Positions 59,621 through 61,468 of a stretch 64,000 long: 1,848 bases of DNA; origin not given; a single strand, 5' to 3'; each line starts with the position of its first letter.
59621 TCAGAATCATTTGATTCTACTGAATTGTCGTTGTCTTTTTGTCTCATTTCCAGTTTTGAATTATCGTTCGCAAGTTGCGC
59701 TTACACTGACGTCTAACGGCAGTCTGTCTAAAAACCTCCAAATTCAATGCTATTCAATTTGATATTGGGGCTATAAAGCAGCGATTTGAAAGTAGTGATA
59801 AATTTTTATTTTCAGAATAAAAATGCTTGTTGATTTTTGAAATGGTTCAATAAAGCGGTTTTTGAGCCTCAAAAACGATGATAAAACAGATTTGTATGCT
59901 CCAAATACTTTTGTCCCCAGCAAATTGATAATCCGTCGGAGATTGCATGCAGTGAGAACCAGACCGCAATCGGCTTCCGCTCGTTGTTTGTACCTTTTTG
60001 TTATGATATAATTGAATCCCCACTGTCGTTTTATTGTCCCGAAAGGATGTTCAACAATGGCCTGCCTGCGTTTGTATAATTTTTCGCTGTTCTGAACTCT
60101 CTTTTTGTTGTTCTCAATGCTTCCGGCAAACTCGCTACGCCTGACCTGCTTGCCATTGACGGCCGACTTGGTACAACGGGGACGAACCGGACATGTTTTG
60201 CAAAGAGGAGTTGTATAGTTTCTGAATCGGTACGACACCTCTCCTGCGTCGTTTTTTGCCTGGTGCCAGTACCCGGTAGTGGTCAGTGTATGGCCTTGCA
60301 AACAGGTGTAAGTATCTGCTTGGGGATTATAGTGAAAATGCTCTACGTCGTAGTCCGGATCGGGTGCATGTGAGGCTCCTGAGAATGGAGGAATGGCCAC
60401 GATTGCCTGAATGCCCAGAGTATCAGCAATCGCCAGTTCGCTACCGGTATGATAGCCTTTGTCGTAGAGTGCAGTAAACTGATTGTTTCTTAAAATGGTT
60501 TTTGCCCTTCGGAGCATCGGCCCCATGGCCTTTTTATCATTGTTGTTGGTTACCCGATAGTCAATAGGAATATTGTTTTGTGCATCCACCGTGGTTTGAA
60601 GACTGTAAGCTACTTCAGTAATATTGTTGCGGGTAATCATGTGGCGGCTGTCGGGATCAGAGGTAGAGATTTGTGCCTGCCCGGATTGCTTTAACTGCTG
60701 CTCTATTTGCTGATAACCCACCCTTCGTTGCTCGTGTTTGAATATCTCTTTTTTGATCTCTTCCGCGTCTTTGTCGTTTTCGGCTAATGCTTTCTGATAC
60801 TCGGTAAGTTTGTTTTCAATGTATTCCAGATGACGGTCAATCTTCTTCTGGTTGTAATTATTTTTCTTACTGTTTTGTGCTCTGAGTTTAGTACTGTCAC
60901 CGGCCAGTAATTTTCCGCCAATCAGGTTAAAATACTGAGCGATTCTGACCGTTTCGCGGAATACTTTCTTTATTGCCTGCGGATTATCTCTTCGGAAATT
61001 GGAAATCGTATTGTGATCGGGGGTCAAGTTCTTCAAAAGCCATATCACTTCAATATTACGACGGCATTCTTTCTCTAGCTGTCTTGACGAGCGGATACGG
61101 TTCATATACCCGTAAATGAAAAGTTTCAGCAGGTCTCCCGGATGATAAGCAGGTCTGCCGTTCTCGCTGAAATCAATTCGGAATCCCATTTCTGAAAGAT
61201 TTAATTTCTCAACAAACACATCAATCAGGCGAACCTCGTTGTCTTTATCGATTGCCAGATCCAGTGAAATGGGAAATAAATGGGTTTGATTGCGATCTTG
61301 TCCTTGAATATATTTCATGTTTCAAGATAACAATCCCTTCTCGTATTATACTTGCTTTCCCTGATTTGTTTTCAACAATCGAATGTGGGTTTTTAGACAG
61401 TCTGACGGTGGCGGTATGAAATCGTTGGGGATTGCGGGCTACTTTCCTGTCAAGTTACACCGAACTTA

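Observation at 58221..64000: attC-like palindromes chained across minus-strand gene modules: candidate integron-type cassette array with no integrase in view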

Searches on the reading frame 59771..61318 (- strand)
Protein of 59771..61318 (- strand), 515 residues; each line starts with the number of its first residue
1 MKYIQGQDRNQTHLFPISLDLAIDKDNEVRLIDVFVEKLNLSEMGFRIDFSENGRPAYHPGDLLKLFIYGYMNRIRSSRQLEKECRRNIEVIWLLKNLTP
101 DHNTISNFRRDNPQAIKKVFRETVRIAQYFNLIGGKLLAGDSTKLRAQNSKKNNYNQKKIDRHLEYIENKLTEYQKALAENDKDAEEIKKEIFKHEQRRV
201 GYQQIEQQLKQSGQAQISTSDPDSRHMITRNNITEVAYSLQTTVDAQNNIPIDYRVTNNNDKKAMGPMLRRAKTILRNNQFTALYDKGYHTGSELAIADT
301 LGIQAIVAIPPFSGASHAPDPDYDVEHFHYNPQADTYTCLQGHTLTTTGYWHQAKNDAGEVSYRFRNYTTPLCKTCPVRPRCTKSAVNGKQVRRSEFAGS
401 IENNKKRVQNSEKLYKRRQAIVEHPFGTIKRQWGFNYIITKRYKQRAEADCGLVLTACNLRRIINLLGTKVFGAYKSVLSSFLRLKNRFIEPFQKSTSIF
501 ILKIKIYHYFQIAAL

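Call 11: find_related_loci(query=window:59771-61318:-, collection=genome_contigs, flank=10000)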
Query window:59771-61318:- (515 aa) in genome_contigs; peptide patterns used: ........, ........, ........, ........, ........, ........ (x = any residue, [..] = any of these).
284 stretches matched a pattern; 220 encode a relative of the query (tblastn E <= 1e-3); the best 80 are kept; 78 distinct loci.
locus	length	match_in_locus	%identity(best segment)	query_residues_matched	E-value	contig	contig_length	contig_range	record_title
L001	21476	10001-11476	77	1-494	0e+0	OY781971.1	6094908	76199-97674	MAG: uncultured Draconibacterium sp. isolate 4b4401df-a607-4228-8dea-8fc876f44265 genome assembly, chromosome: 1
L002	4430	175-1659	76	1-490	0e+0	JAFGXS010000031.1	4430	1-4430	MAG: Bacteroidales bacterium isolate ZodW_Metabat.54 k87_5525358, whole genome shotgun sequence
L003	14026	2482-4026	73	1-514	0e+0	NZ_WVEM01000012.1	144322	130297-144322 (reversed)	Sunxiuqinia indica strain RC1_OXG_1F NODE_12_length_144322_cov_53.477167, whole genome shotgun sequence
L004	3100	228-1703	74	1-494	0e+0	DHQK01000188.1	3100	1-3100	MAG TPA_asm: Marinilabilia sp. UBA5340 UBA5340_contig_1678, whole genome shotgun sequence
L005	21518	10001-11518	72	1-491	0e+0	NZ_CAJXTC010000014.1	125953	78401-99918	MAG: uncultured Draconibacterium sp. isolate SRR6201696_bin.1_MetaBAT_v2.12.1_MAG, whole genome shotgun sequence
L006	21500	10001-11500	73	1-500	0e+0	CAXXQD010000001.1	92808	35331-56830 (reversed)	MAG: Prolixibacteraceae bacterium isolate 5b6f4372-8ccf-4fc9-b908-1564e6a62e2b genome assembly, contig: contig_1, whole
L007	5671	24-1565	72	1-514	0e+0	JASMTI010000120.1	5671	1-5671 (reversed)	MAG: Bacteroidales bacterium isolate GSC-VFA-60_REP6 CoA_60C_k149_94329, whole genome shotgun sequence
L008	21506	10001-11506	66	1-505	0e+0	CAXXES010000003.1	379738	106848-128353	MAG: uncultured Sunxiuqinia sp. isolate 265086c5-4c6e-4d68-95d9-2f43da8c74dd genome assembly, contig: contig_3, whole ge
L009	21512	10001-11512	65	1-513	0e+0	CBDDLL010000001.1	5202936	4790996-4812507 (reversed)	MAG: Saccharicrinis sp. isolate 9d814f01-125d-4279-8cb7-a87eae535086 genome assembly, contig: contig_1, whole genome sho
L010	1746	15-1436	67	1-483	0e+0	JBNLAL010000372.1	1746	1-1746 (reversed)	MAG: Gammaproteobacteria bacterium isolate C2.bin.53.permissive NODE_372_length_1746_cov_2.741162, whole genome shotgun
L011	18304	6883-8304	67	1-485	0e+0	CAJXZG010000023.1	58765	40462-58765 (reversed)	MAG TPA_asm: uncultured Prolixibacteraceae bacterium isolate SRR6201695_bin.1_MetaBAT_v2.12.1_MAG genome assembly, conti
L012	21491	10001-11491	65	1-496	0e+0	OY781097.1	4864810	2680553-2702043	MAG: Bacteroidales bacterium isolate 99733e06-e075-4ae5-9cfd-26ee2894fe83 genome assembly, chromosome: 1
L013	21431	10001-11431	66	1-483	0e+0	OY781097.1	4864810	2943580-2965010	MAG: Bacteroidales bacterium isolate 99733e06-e075-4ae5-9cfd-26ee2894fe83 genome assembly, chromosome: 1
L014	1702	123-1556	67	1-489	0e+0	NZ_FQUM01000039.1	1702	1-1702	Mariniphaga anaerophila strain DSM 26910, whole genome shotgun sequence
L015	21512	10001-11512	65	1-513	0e+0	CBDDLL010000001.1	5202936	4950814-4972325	MAG: Saccharicrinis sp. isolate 9d814f01-125d-4279-8cb7-a87eae535086 genome assembly, contig: contig_1, whole genome sho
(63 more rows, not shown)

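Call 18: find_encoding_contigs(protein=window:59771-61318:-, flank=10000, max_places=10)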
Protein window:59771-61318:- (515 aa): no gene with exactly this product is on record in the collection.

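Call 45: search_protein_families(library=pfam, proteins=[window:59771-61318:-], max_evalue=0.01)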
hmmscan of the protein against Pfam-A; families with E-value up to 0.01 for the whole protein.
window:59771-61318:- (515 aa): 3 families
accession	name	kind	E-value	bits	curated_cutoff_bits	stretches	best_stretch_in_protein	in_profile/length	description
PF05598.16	DUF772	-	3.1e-21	75.6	23.1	1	54-122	1-73/74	Transposase domain (DUF772)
PF13751.12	DDE_Tnp_1_6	-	1.1e-12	48.8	25.1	1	338-463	1-124/125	Transposase DDE domain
PF01609.27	DDE_Tnp_1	-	2.1e-06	28.1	23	1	236-458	34-198/200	Transposase DDE domain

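Call 77: search_protein_families(library=ncbifam, proteins=[window:59771-61318:-], max_evalue=0.01)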
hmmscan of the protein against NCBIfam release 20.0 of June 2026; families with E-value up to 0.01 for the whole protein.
window:59771-61318:- (515 aa): 4 families
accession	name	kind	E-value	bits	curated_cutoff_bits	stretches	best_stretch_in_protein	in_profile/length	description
NF033551.1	transpos_IS1182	equivalog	3.2e-105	352.8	270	1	7-465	2-487/488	IS1182 family transposase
NF033581.1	transpos_IS5_4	equivalog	9.9e-09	34.9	140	2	51-302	24-214/285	IS5 family transposase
NF033593.1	transpos_ISNCY_1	equivalog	0.00086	18.1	325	1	112-307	181-372/444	ISNCY family transposase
NF033559.2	transpos_IS1634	equivalog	0.0096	15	100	0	183-311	110-241/483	IS1634 family transposase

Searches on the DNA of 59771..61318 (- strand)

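Call 35: search_with_rna_model(model_id=R1, sources=[L001, L002, L003, L004, L005, L006, L007, L008, L009, L010, L011, L012, L013, L014, L015, L016, L017, L018, L019, L020, L021, L022, L023, L024, L025, L026, L027, L028, L029, L030, L031, L032, L033, L034, L035, L036, L037, L038, L039, L040, L041, L042, L043, L044, L045, L046, L047, L048, L049, L050, L051, L052, L053, L054, L055, L056, L057, L058, L059, L060, L061, L062, L063, L064, L065, L066, L067, L068, L069, L070, L071, L072, L073, L074, L075, L076, L077, L078], max_evalue=0.01, make_alignment=true)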
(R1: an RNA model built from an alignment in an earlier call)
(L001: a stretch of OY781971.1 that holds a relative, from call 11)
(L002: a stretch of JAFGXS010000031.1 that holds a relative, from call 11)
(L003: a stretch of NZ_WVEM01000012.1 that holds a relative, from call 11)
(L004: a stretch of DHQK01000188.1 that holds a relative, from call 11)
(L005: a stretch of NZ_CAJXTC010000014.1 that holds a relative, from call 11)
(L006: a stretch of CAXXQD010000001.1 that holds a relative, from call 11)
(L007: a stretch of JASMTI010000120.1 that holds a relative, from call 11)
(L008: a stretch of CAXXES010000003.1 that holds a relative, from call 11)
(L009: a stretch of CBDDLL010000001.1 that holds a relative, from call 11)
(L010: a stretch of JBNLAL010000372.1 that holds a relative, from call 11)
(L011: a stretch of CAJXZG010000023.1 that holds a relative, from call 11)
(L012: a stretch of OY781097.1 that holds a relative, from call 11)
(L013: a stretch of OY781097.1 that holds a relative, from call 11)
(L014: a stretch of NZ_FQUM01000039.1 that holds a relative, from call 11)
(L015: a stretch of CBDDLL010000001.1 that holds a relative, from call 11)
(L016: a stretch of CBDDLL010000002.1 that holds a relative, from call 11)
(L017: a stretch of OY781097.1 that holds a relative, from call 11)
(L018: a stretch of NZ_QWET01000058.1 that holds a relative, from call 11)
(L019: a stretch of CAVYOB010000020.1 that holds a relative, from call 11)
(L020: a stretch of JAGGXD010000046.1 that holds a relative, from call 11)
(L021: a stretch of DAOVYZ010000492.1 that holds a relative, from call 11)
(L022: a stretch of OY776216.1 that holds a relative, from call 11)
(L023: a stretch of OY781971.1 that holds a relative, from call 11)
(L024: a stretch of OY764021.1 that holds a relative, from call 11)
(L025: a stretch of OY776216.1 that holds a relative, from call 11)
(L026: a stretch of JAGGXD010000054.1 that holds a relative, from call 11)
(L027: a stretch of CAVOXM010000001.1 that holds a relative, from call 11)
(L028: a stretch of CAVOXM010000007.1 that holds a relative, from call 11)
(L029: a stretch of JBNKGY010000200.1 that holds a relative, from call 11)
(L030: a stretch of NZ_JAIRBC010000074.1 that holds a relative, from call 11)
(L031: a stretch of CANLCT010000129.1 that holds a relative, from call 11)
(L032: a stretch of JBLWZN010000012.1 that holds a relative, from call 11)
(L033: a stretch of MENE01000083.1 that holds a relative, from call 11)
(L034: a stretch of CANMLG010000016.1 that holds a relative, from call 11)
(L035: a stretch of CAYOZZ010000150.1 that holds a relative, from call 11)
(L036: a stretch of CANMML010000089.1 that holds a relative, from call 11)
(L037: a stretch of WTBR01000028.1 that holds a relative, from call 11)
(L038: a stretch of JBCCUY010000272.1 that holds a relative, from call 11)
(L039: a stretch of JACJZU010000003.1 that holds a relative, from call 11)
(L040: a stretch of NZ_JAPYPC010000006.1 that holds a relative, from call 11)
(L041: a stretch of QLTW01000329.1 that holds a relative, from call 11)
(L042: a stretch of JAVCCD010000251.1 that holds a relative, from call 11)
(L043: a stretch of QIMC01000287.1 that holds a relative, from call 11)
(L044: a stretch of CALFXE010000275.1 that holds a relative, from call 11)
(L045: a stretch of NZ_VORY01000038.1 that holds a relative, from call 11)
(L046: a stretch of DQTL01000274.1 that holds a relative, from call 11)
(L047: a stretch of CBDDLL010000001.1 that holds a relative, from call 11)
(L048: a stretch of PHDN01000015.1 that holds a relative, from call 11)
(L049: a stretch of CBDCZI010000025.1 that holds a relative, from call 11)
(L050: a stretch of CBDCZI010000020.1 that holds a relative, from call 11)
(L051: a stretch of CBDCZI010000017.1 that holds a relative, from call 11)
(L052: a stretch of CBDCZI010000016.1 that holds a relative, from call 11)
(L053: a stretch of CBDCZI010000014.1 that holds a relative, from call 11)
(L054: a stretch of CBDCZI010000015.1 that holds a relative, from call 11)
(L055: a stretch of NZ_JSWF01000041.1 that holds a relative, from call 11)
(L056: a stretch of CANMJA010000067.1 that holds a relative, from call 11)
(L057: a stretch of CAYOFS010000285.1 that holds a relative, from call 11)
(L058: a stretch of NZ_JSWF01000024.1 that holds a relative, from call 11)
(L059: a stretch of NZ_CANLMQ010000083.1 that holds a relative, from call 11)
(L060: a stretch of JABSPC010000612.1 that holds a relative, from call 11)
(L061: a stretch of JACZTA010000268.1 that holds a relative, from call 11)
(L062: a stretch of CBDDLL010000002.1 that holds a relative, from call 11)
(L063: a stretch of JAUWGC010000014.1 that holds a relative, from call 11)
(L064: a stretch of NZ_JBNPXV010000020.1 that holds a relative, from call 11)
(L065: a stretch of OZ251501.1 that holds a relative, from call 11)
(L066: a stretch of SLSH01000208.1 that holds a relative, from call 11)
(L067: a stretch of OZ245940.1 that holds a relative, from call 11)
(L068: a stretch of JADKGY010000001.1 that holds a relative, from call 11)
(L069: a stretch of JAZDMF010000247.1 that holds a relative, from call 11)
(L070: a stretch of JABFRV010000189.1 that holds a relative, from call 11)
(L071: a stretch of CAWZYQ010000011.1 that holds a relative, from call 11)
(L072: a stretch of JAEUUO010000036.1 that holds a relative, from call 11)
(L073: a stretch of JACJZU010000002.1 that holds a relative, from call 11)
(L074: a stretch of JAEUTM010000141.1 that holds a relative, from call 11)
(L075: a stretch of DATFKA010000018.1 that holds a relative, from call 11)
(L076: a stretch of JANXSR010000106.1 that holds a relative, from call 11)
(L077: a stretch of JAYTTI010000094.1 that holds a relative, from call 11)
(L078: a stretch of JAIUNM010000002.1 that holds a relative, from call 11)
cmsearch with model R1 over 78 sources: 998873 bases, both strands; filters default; matches with E-value up to 0.01: 146.
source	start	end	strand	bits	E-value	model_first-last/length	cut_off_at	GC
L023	4990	5121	+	107.8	1.1e-19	1-132/132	no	0.41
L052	5545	5676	+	106.3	2.3e-19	1-132/132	no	0.33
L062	18173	18304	-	105.9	2.8e-19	1-132/132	no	0.42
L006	9787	9918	+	105.7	3e-19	1-132/132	no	0.44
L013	9777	9908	+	105.6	3.1e-19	1-132/132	no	0.44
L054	13506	13637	+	102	1.8e-18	1-132/132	no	0.3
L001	12590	12719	+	101.1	2.7e-18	1-132/132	no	0.43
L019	17919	18048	+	100.5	3.7e-18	1-132/132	no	0.38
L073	2581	2711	+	98.5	9.6e-18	1-132/132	no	0.33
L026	3169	3298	+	95.9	3.3e-17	1-132/132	no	0.37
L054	17379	17508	+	94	8.2e-17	1-132/132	no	0.31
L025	9781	9910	+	91.4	2.9e-16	1-132/132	no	0.43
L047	1349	1478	+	90.9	3.7e-16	1-132/132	no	0.42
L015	1186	1316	+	89.7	6.4e-16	1-132/132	no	0.44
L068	19991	20122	+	89.6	6.7e-16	1-132/132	no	0.45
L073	4404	4534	+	89.4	7.7e-16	1-132/132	no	0.44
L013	17238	17367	+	87.9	1.5e-15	1-132/132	no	0.42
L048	873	1002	+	87.6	1.8e-15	1-132/132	no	0.45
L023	4271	4403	+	86.3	3.3e-15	1-132/132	no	0.42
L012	13920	14052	+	86.2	3.5e-15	1-132/132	no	0.49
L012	9776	9908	+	85.6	4.6e-15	1-132/132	no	0.42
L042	1849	1978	+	85.2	5.5e-15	1-132/132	no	0.35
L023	12184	12314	+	84.2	9.1e-15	1-132/132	no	0.44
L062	11179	11308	-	83.9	1.1e-14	1-132/132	no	0.4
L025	2426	2556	+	83.9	1.1e-14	1-132/132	no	0.45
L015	4042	4171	+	82.5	2e-14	1-132/132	no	0.44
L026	1718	1848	+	81.5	3.3e-14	1-132/132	no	0.35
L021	152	285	+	79.6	8.1e-14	1-132/132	no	0.38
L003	721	852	+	78.6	1.3e-13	1-132/132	no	0.52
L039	7032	7163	+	78.3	1.5e-13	1-132/132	no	0.45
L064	2191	2319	+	78.2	1.6e-13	1-132/132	no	0.47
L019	8379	8511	+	76.5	3.8e-13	1-132/132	no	0.52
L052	2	129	+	76.1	4.5e-13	4-132/132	no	0.3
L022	13325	13445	-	75.4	6.2e-13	1-132/132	no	0.41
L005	7942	8074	+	74.6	9.1e-13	1-132/132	no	0.53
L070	8758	8889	+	74.3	1.1e-12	1-132/132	no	0.46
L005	9129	9262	+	74.2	1.1e-12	1-132/132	no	0.46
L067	9776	9908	+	73.8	1.4e-12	1-132/132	no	0.48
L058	8523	8653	+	73.5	1.5e-12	1-132/132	no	0.29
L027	9782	9910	+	72.9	2.1e-12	1-132/132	no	0.36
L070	11987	12118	+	72.6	2.4e-12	1-132/132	no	0.42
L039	6348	6478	+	70.9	5.4e-12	1-132/132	no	0.32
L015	8008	8138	+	70.4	6.7e-12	1-132/132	no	0.41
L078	2095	2226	-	70.2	7.7e-12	1-132/132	no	0.45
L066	210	340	+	70.2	7.7e-12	1-132/132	no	0.49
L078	8730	8861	-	69.8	9.4e-12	1-132/132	no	0.42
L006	5624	5755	+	69.4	1.1e-11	1-132/132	no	0.53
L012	13084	13214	+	69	1.4e-11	1-132/132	no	0.5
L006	4640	4772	+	68.7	1.6e-11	1-132/132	no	0.47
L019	20851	20980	+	68.3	1.8e-11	1-132/132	no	0.42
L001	13649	13779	+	67.2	3.1e-11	1-132/132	no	0.54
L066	1271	1402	+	67.2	3.2e-11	1-132/132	no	0.45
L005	9786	9918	+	67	3.5e-11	1-132/132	no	0.5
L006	6657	6787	+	67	3.5e-11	1-132/132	no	0.46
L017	9777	9908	+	65.7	6.5e-11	1-132/132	no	0.52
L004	15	145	+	65.2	8.3e-11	1-132/132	no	0.4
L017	3576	3704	+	63.6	1.8e-10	1-132/132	no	0.53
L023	13323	13456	+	63.4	2e-10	1-132/132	no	0.49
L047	9779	9910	+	63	2.4e-10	1-132/132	no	0.36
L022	1266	1396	-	62.8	2.6e-10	1-132/132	no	0.45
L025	5534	5666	+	62.5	3e-10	1-132/132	no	0.47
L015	2009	2142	+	61.9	4.1e-10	1-132/132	no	0.44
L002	3802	3933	+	61.7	4.4e-10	1-132/132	no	0.44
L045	2458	2591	+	60.3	8.9e-10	1-132/132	no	0.41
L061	2287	2418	+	59.4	1.3e-09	1-132/132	no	0.42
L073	9780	9912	+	58.1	2.5e-09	1-132/132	no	0.48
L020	4233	4365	+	57.9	2.7e-09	1-132/132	no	0.39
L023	9786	9918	+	57.5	3.3e-09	1-132/132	no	0.56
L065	9787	9917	+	57.3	3.7e-09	1-132/132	no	0.34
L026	486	615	+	56.5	5.3e-09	1-132/132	no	0.35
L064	5413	5543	+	56.2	6.2e-09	1-132/132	no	0.48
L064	9073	9204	+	56.1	6.7e-09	1-132/132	no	0.45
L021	679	811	+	56.1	6.7e-09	1-132/132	no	0.44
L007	4702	4832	+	55.5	8.9e-09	1-132/132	no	0.53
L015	11886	12021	+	54.6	1.4e-08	1-132/132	no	0.46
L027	2701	2833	+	54.4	1.5e-08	1-132/132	no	0.44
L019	6378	6511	+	53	2.9e-08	1-132/132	no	0.34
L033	660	789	+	52.8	3.3e-08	1-132/132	no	0.48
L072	5645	5776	+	52.3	4.2e-08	1-132/132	no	0.46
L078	13488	13620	-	52.2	4.4e-08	1-132/132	no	0.48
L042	2909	3041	+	52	4.7e-08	1-132/132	no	0.35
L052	2865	3054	+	51.9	5e-08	1-132/132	no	0.29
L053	9734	9927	+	51.1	7.2e-08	1-132/132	no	0.33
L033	4138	4269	+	50.7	8.7e-08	1-132/132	no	0.42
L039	3803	3934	+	50.6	9.2e-08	1-132/132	no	0.51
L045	1745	1879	+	50.1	1.2e-07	1-132/132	no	0.46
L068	16058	16184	+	49.7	1.4e-07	1-132/132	no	0.44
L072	3619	3750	+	49.6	1.5e-07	1-132/132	no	0.43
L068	9059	9185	+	49.6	1.5e-07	1-132/132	no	0.44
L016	11587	11720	-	48.6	2.4e-07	1-132/132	no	0.46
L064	657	787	+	48.1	3e-07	1-132/132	no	0.47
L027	1122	1250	+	47.9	3.4e-07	1-132/132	no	0.42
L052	1330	1524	+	47.2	4.7e-07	1-132/132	no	0.36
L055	6884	7016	+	46.6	6.3e-07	1-132/132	no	0.3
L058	12760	12892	+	46.6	6.4e-07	1-132/132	no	0.38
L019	14904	15031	+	46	8.3e-07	1-132/132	no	0.45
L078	3965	4097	-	45.5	1.1e-06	1-132/132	no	0.47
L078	6968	7100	-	45.3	1.2e-06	1-132/132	no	0.48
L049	8834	9025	+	45.1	1.3e-06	1-132/132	no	0.36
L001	15043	15175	+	45.1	1.3e-06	1-132/132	no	0.43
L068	12360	12486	+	44.2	2e-06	1-132/132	no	0.44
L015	9780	9910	+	42.6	4.3e-06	1-132/132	no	0.4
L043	5786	5904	+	42.1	5.5e-06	1-132/132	no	0.38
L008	19477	19579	+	41.4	7.6e-06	14-116/132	no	0.38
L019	12444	12576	+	41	9e-06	1-132/132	no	0.44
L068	12808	12933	+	40.8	1e-05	1-132/132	no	0.45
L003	4941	5073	+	40.7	1e-05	1-132/132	no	0.56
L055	3083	3215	+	40.2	1.4e-05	1-132/132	no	0.29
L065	13956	14149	+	39.2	2.1e-05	1-132/132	no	0.33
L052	2113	2304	+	38.8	2.7e-05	1-132/132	no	0.32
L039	11626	11755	+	38.7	2.8e-05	1-132/132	no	0.43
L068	9781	9907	+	37.9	4.1e-05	1-132/132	no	0.46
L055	1542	1676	+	37.5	4.8e-05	1-132/132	no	0.35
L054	16010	16141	+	37.2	5.6e-05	1-132/132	no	0.35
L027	445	521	+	37.2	5.7e-05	1-132/132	no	0.44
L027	5447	5578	+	36.1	9.7e-05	1-132/132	no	0.44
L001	6958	7083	-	35.9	0.00011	1-132/132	no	0.39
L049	13290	13479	+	35.4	0.00013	1-132/132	no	0.38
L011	5139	5327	+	35.4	0.00014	1-132/132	no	0.45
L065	8538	8628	+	35.3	0.00014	18-112/132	no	0.27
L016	4578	4771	-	35.3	0.00014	1-132/132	no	0.37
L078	11750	11883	-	35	0.00016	1-132/132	no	0.49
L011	6608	6800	+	34.9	0.00017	1-132/132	no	0.48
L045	5047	5158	+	34.7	0.00019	1-132/132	no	0.38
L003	2210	2400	+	34.7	0.00019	1-132/132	no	0.45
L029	1964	2097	+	34.6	0.0002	1-132/132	no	0.46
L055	2570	2703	+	34.3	0.00023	1-132/132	no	0.37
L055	7731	7924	+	34.2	0.00024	1-132/132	no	0.34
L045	718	912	+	33.6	0.00032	1-132/132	no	0.33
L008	1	78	+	33.6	0.00032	55-132/132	5'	0.47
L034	9758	9953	+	33.1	0.00041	1-132/132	no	0.31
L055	3859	3990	+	33.1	0.00042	1-132/132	no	0.33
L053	12327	12519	+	32.9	0.00045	1-132/132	no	0.37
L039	17361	17494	+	32.1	0.00065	1-132/132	no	0.49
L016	20027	20220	-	32.1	0.00067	1-132/132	no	0.4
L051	3508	3696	+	31.4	0.00092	1-132/132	no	0.33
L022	3785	3914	-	31.1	0.0011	1-132/132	no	0.42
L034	7580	7767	+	30.9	0.0012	1-132/132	no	0.42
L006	13270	13457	+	30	0.0018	1-132/132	no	0.38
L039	5449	5581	+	29.5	0.0023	1-132/132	no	0.47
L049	7929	8119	+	28.8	0.0032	1-132/132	no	0.36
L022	10610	10804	-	28.5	0.0037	1-132/132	no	0.43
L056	1866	2061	+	28.5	0.0038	1-132/132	no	0.3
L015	8934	9126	+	27.7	0.0055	1-132/132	no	0.4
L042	6024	6124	+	27.3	0.0067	15-115/132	no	0.31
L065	14797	14984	+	26.5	0.0099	1-132/132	no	0.28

Alignment A2: 146 matches aligned to the model, 300 columns, each read 5' to 3' on its own strand. Consensus structure (alignment columns), stored with it:
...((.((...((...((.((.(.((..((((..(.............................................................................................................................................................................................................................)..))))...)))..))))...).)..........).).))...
